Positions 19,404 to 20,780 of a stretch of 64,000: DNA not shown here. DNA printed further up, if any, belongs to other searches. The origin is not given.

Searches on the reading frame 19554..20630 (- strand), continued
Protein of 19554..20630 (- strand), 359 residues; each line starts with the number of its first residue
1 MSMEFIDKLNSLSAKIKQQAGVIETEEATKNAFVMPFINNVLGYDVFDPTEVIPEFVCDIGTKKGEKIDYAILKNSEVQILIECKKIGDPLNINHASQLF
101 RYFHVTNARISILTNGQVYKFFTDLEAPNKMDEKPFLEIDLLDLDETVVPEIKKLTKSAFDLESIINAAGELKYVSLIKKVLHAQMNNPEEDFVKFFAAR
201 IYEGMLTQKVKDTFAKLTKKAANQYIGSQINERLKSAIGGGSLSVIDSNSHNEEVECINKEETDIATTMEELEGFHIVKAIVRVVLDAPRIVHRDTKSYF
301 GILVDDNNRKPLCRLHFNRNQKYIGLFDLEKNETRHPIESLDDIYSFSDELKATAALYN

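Call 109: search_protein_families(proteins=[P0121, P0127, P0135, P0151, P0186, P0220, P0245, P0252, P0257, P0268], library=padloc, max_evalue=0.1)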
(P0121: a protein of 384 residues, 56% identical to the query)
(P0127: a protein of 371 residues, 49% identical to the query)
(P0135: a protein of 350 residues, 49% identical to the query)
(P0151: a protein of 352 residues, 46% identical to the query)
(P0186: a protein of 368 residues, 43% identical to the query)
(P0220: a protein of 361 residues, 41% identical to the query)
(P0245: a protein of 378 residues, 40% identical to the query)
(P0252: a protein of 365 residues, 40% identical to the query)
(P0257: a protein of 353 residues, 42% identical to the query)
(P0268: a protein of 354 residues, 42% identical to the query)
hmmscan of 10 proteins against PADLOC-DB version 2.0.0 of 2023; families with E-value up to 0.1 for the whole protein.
P0121 (384 aa): 2 families
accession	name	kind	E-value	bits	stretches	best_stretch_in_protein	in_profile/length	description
PDLC03604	REase_MTase_IIG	-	6.6e-07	25.7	1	29-136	35-151/1011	Type IIG restriction enzyme-methyltransferase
PDLC01980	CARF_m13--CARF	-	0.012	13.5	1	262-298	27-65/168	-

P0127 (371 aa): 2 families
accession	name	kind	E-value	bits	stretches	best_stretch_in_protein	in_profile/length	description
PDLC03317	MTase_II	-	0.00066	16.1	1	20-120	4-104/831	Type II methyltransferase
PDLC04706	PDC-M54B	-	0.0066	13.1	1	15-88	34-107/475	-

P0135 (350 aa): 1 family
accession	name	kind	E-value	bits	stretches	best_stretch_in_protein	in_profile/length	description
PDLC04971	PDC-S26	-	0.0082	13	1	149-225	123-198/415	-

P0151 (352 aa): 0 families

P0186 (368 aa): 2 families
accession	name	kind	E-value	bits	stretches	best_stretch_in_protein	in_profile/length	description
PDLC03034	MTase_I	-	3.2e-05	20.4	1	18-132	49-158/672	Type I methyltransferase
PDLC03604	REase_MTase_IIG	-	0.0041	13.2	1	24-137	27-150/1011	Type IIG restriction enzyme-methyltransferase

P0220 (361 aa): 1 family
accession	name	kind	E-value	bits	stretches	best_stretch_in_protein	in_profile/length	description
PDLC03599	REase_MTase_IIG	-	0.00011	18.2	1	3-119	3-116/959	Type IIG restriction enzyme-methyltransferase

P0245 (378 aa): 2 families
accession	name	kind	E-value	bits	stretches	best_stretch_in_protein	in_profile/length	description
PDLC04134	mad2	-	0.0062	13.4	1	44-133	22-111/492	mads_2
PDLC03317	MTase_II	-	0.0077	12.6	1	21-121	5-104/831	Type II methyltransferase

P0252 (365 aa): 1 family
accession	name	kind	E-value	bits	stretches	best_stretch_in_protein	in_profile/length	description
PDLC03034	MTase_I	-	0.0002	17.8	1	20-131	54-162/672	Type I methyltransferase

P0257 (353 aa): 0 families

P0268 (354 aa): 1 family
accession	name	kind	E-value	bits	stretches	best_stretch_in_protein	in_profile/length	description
PDLC00943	Cas4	-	0.0015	16.5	1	63-122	70-127/180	CRISPR-associated protein Cas4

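Call 110: get_annotated_region(hit=H69, flank=3000)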
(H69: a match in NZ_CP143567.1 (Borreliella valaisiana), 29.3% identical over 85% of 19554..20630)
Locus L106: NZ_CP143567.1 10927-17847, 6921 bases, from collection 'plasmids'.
description: Borreliella valaisiana strain 100B40 plasmid lp36, complete sequence
organism: Borreliella valaisiana (NCBI taxid 62088)
taxonomy: Bacteria; Spirochaetota; Spirochaetia; Spirochaetales; Borreliaceae; Borreliella; Borreliella valaisiana
host: -; source: tick; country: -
typing (MOB-suite, as given by PLSDB): non-mobilizable
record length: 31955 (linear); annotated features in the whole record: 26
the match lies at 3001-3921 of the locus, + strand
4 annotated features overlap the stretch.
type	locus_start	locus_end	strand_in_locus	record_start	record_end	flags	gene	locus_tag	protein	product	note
CDS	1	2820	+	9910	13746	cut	-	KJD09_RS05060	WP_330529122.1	class I SAM-dependent DNA methyltransferase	-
CDS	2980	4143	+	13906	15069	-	-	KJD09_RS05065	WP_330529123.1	type I restriction endonuclease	GO:0006304 - DNA modification [Evidence IEA]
CDS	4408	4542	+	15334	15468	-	-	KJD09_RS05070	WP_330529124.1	plasmid partition family protein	-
CDS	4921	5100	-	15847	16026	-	-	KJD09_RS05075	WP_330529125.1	hypothetical protein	-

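Call 111: get_annotated_region(hit=H67, flank=4000)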
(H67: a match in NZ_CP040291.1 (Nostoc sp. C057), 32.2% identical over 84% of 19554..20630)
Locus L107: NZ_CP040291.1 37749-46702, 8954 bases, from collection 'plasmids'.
description: Nostoc sp. C057 plasmid p057_J
organism: Nostoc sp. C057 (NCBI taxid 2576903)
taxonomy: Bacteria; Cyanobacteriota; Cyanophyceae; Nostocales; Nostocaceae; Nostoc; Nostoc sp. C057
host: -; source: Phaeoceros,pure culture; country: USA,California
typing (MOB-suite, as given by PLSDB): non-mobilizable
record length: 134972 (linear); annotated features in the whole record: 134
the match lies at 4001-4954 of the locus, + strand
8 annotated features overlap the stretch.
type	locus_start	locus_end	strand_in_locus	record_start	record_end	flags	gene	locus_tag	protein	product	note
CDS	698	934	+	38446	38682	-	-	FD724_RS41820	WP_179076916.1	hypothetical protein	-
CDS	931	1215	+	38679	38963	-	-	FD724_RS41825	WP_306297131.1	hypothetical protein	-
CDS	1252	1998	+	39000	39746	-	-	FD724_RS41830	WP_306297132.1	hypothetical protein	-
CDS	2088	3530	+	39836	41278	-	-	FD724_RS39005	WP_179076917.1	hypothetical protein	-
CDS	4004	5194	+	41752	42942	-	-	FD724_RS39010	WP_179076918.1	type I restriction endonuclease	GO:0006304 - DNA modification [Evidence IEA]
CDS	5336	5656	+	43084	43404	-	-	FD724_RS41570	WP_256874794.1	hypothetical protein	-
CDS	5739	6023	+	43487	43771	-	-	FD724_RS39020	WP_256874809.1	hypothetical protein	-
CDS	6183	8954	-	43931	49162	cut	-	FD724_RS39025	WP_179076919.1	bluetail domain-containing putative surface protein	-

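Call 114: profile_search(protein=L106:2980-4140:+)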
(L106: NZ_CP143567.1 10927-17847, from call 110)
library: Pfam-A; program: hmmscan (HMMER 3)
A. the first sequence (387 residues): domains with independent E <= 10: 8; with E <= 0.001: 4
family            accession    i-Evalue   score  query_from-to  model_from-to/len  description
HSDR_N_2          PF13588.12    3.4e-07    30.8      31-137         2-95/110  Type I restriction enzyme R protein N terminus (HSDR_N)
HSDR_N            PF04313.20      9e-06    26.1      69-143       124-197/198  Type I restriction enzyme R protein N terminus (HSDR_N)
DUF5655           PF18899.5     2.5e-05    24.7     275-381         7-107/109  Domain of unknown function (DUF5655)
HSDR_N            PF04313.20    0.00021    21.7      29-64          2-37/198  Type I restriction enzyme R protein N terminus (HSDR_N)
MmeI_N            PF20464.3      0.0048    17.7      20-158         9-137/181  MmeI, N-terminal domain
DUF1400           PF07176.17      0.031    15.0     171-232        13-74/127  Alpha/beta hydrolase of unknown function (DUF1400)
THP2              PF09432.15        2.2     8.8     265-302        81-118/129  Tho complex subunit THP2
DUF5344           PF17279.8         8.4     7.4       5-41         36-76/87  Family of unknown function (DUF5344)
